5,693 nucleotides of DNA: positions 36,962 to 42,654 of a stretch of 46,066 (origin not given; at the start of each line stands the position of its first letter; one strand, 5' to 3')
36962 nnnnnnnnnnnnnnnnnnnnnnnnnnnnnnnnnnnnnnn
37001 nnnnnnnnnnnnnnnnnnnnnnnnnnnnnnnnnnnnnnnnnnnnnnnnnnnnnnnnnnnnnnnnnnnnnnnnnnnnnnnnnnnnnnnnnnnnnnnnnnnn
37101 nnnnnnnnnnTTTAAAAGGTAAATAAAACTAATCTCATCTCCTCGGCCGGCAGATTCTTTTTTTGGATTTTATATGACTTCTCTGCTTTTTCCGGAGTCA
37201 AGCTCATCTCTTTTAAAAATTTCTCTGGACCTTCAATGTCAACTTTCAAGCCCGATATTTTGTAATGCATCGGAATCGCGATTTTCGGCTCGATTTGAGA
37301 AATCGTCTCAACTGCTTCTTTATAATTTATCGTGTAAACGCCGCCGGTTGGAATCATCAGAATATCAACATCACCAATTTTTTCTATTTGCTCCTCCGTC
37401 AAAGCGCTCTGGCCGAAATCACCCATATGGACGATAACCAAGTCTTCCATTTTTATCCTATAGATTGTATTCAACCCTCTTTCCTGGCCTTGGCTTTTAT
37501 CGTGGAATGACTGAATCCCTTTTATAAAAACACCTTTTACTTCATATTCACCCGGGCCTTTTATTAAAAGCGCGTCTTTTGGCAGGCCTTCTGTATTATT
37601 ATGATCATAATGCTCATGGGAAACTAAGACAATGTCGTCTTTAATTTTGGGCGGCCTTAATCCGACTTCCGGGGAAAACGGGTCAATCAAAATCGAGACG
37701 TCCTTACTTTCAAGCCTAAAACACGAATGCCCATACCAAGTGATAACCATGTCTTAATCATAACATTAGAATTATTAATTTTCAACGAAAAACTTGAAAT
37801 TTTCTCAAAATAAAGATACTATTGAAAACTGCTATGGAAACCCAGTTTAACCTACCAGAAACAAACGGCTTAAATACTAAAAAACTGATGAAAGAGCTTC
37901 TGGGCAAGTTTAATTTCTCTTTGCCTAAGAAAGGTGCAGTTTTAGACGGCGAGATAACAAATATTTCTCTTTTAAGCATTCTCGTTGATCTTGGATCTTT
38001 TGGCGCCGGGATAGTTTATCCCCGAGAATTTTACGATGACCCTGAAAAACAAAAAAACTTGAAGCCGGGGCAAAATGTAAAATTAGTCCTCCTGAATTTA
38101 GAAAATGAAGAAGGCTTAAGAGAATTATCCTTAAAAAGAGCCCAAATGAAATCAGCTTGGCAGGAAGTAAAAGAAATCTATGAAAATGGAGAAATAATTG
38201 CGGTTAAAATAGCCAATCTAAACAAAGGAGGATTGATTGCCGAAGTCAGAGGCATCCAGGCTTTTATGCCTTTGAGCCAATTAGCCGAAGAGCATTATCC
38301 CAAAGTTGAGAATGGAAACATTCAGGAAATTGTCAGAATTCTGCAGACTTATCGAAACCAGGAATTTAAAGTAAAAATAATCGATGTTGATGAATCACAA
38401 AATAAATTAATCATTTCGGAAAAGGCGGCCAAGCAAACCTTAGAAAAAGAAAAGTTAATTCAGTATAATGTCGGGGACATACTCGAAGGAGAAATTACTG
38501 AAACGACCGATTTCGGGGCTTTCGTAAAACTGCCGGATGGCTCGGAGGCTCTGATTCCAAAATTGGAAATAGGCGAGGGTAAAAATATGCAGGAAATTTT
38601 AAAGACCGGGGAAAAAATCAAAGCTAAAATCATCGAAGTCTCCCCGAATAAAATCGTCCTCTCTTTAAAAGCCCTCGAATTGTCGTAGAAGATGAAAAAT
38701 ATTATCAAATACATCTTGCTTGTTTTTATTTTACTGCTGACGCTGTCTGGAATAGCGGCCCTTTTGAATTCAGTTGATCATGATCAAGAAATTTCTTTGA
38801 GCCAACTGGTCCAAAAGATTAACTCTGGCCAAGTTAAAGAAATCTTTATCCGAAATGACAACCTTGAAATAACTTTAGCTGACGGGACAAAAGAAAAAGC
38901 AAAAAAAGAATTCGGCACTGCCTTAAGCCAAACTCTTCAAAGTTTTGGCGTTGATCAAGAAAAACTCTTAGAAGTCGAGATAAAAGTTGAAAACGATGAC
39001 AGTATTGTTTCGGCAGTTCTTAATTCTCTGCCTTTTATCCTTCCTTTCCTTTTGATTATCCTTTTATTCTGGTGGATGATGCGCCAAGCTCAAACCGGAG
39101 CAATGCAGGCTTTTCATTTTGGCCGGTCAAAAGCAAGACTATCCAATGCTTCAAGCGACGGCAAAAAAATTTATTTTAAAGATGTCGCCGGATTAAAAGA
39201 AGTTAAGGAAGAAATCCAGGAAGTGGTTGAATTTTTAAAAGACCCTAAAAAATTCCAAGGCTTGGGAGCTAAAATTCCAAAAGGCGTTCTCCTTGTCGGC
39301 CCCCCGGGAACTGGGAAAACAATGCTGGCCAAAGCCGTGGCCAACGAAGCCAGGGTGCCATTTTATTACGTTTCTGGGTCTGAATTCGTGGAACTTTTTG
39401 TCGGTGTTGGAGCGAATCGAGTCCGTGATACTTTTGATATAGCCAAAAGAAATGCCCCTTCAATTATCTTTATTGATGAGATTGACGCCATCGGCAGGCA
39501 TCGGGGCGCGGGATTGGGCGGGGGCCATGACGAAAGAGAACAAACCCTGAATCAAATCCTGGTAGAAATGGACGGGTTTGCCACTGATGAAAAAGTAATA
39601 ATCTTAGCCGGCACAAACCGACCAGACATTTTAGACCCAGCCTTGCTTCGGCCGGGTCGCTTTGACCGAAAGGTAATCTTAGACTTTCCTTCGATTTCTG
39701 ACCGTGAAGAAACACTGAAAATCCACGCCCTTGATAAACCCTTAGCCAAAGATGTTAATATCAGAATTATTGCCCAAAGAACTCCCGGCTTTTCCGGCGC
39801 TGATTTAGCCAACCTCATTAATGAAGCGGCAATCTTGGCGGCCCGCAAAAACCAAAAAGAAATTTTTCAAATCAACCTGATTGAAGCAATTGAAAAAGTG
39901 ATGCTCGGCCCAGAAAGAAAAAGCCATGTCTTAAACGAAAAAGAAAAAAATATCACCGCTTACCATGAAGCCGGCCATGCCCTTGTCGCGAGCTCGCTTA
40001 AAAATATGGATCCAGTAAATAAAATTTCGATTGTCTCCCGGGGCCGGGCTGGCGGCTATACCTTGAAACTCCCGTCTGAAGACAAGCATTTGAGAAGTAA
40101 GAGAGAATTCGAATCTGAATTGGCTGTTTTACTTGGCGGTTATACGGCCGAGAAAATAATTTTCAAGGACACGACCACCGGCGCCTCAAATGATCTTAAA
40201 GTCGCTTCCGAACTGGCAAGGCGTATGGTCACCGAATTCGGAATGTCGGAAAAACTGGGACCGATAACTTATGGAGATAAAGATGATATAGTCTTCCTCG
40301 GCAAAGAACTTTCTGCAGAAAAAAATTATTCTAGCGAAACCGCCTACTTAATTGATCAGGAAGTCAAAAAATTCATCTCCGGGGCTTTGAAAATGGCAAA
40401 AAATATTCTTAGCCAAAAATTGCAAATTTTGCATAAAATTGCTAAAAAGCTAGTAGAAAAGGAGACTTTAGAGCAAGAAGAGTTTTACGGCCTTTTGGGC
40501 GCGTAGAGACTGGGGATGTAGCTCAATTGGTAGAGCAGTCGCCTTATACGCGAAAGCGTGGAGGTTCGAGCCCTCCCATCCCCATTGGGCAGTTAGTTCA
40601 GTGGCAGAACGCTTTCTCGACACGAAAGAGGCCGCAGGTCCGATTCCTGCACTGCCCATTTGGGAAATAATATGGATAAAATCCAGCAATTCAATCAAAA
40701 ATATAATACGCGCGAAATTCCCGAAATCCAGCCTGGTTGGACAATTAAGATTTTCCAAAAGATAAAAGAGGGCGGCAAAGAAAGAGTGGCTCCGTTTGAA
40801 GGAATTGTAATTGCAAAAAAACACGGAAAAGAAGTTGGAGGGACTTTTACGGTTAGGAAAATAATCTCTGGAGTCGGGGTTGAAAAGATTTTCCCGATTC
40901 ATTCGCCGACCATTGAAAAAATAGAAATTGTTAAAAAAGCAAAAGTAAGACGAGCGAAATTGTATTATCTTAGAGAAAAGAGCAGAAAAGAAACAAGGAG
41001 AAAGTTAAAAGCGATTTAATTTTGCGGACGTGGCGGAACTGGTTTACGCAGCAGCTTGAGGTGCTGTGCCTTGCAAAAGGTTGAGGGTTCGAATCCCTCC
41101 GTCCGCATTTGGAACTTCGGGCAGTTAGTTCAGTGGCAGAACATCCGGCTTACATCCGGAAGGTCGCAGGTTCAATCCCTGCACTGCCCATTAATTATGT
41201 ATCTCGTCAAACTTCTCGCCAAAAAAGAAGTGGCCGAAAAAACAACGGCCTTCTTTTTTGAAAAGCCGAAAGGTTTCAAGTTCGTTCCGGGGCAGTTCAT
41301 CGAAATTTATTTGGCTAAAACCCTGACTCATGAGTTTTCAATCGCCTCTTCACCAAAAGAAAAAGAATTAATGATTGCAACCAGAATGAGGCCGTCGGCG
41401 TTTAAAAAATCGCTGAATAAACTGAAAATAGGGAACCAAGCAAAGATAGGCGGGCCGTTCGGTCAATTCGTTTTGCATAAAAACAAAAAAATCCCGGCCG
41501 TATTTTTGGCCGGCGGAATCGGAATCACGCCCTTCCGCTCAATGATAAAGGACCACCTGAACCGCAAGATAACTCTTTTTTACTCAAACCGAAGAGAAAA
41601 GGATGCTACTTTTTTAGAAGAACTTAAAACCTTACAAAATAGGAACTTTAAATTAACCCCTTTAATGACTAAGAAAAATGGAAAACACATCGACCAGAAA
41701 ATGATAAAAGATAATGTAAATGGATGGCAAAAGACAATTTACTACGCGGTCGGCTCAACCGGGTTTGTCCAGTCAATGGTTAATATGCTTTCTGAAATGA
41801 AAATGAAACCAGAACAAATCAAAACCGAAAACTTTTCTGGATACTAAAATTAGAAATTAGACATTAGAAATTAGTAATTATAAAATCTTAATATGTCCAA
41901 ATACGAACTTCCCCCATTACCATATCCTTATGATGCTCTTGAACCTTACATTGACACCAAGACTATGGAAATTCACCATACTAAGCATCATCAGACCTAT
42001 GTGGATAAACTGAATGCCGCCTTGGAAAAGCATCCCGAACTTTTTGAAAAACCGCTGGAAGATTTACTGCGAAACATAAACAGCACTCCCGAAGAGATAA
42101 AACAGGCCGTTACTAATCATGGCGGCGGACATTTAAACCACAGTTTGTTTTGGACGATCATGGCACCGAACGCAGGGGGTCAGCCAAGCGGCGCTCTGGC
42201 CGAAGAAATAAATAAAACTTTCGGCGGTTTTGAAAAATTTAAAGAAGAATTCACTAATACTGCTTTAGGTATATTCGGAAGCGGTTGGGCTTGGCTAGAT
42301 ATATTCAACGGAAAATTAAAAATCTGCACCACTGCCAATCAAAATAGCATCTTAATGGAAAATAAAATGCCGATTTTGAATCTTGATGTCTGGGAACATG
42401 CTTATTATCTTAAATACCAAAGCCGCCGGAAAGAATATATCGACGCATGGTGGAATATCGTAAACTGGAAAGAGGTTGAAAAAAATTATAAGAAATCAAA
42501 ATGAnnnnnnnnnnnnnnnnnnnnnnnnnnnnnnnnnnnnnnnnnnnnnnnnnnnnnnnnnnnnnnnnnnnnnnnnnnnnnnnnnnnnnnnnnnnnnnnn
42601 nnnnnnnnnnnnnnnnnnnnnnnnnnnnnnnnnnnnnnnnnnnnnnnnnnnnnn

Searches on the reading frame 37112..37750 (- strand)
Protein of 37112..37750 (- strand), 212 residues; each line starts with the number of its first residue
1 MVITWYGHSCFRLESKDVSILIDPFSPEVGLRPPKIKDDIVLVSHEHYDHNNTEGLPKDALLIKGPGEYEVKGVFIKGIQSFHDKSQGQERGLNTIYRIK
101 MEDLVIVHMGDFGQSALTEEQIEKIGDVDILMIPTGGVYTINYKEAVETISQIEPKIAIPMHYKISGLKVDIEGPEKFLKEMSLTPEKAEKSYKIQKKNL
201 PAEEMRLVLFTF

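Call 9: search_protein_families(library=pfam, proteins=[window:37112-37750:-], max_evalue=0.001)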
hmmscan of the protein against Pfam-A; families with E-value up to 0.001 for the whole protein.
window:37112-37750:- (212 aa): 2 families
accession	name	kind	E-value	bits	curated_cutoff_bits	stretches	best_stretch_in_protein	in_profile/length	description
PF13483.12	Lactamase_B_3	-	1.8e-53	181.2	24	1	3-162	2-160/160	Beta-lactamase superfamily domain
PF12706.13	Lactamase_B_2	-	1.7e-12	47.8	27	1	79-163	110-200/200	Beta-lactamase superfamily domain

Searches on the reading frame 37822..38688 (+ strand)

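Call 9: search_protein_families(library=pfam, proteins=[window:37822-38688:+], max_evalue=0.001)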
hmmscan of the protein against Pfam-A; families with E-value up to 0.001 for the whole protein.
window:37822-38688:+ (288 aa): 2 families
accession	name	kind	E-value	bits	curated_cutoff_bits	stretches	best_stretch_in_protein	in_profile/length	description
PF00575.29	S1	-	5.5e-29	100.8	22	3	215-283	2-74/74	S1 RNA binding domain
PF23459.1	S1_RRP5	-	1.2e-06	29.4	27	0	219-282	5-70/72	RRP5 S1 domain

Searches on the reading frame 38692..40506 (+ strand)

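Call 9: search_protein_families(library=pfam, proteins=[window:38692-40506:+], max_evalue=0.001)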
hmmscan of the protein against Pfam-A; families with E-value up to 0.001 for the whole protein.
window:38692-40506:+ (604 aa): 11 families
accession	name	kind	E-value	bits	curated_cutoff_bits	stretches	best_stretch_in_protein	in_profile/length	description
PF01434.24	Peptidase_M41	-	1.4e-66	224.4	29.9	1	413-599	2-189/191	Peptidase family M41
PF00004.35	AAA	-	2.7e-43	148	21.2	1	199-330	1-129/131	ATPase family associated with various cellular activities (AAA)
PF17862.7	AAA_lid_3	-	2.6e-13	49.7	27.2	1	354-391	1-38/45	AAA+ lid domain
PF06480.20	FtsH_ext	-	2.3e-08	34.6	25.5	1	7-88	4-97/103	FtsH Extracellular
PF07728.20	AAA_5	-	2.8e-06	27.8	22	1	198-315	1-132/139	AAA domain (dynein-related subfamily)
PF20720.3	nSTAND3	-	1.2e-05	25.5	27.2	1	199-338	20-143/155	Novel STAND NTPase 3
PF13401.12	AAA_22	-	1.8e-05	25.5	27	0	199-228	8-40/130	AAA domain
PF05496.18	RuvB_N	-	1.8e-05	25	27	1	195-267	32-96/159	Holliday junction DNA helicase RuvB P-loop domain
PF06068.19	TIP49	-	4.6e-05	23.2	23.8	1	197-233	51-89/347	TIP49 P-loop domain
PF13191.12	AAA_16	-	6e-05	24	32.6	1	195-228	23-57/167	AAA ATPase domain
PF07724.20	AAA_2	-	0.0006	20.3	27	0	199-269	6-89/166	AAA domain (Cdc48 subfamily)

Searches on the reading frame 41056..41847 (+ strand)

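Call 83: search_protein_families(library=pfam, proteins=[window:41056-41847:+], max_evalue=0.001)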
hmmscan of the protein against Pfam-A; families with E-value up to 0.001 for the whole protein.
window:41056-41847:+ (263 aa): 4 families
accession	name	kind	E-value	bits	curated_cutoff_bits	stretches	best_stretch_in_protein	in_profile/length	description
PF00175.26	NAD_binding_1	-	3.9e-11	44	22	1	150-241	1-107/109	Oxidoreductase NAD-binding domain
PF08022.18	FAD_binding_8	-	2.9e-05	24.6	22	1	63-128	16-87/109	FAD-binding domain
PF00970.30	FAD_binding_6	-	8e-05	23.4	21.1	1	52-138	3-97/99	Oxidoreductase FAD-binding domain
PF08030.17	NAD_binding_6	-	9.8e-05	22.9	22.2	1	149-247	5-108/156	Ferric reductase NAD binding domain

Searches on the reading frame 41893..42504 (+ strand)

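Call 83: search_protein_families(library=pfam, proteins=[window:41893-42504:+], max_evalue=0.001)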
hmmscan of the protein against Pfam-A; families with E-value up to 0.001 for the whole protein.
window:41893-42504:+ (203 aa): 2 families
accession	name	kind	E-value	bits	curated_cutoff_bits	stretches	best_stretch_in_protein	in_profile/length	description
PF02777.23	Sod_Fe_C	-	3e-41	140.1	20.9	1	98-198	1-102/102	Iron/manganese superoxide dismutases, C-terminal domain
PF00081.27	Sod_Fe_N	-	1.9e-32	112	27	1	3-91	1-82/82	Iron/manganese superoxide dismutases, alpha-hairpin domain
